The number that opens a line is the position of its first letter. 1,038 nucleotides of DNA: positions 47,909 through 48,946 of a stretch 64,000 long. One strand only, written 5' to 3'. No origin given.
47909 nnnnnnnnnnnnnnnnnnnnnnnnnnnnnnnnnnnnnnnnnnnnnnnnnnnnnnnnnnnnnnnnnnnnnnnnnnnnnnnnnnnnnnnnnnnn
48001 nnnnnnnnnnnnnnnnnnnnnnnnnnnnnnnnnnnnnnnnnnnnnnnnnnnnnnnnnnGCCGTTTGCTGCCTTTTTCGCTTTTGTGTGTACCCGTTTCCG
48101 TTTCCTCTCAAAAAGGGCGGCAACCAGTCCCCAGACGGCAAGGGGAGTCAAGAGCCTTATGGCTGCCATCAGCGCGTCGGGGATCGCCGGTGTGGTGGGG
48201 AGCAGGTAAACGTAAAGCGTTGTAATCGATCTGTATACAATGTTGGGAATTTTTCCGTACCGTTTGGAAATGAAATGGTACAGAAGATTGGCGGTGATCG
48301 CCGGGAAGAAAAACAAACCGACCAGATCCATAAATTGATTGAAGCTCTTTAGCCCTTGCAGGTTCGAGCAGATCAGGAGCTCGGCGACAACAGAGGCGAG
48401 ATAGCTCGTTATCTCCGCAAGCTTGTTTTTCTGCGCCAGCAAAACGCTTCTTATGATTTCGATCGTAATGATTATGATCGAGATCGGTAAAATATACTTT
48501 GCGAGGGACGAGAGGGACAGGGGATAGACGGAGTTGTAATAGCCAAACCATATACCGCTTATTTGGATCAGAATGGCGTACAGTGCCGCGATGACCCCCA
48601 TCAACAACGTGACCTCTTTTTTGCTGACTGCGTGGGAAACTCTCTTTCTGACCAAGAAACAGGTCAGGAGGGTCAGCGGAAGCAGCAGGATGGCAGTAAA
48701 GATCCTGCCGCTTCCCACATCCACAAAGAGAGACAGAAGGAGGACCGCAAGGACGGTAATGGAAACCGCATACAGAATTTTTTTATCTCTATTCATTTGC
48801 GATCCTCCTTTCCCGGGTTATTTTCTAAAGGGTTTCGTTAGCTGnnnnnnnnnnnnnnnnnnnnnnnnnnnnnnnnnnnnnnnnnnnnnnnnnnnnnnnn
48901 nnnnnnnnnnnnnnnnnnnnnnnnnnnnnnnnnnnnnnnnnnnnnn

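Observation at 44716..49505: Four-gene SipW-type signal peptidase operon: candidate TasA-like fibre or matrix assembly system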

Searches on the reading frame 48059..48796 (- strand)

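Call 66: search_protein_families(library=pfam, proteins=[window:48059-48796:-], max_evalue=10)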
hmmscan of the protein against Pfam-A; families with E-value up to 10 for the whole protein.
seq(246 aa): 1 family
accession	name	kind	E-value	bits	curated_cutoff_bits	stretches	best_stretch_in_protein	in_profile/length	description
PF10164.14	BRI3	-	0.098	13.6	25.9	1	32-52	77-97/106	Brain protein I3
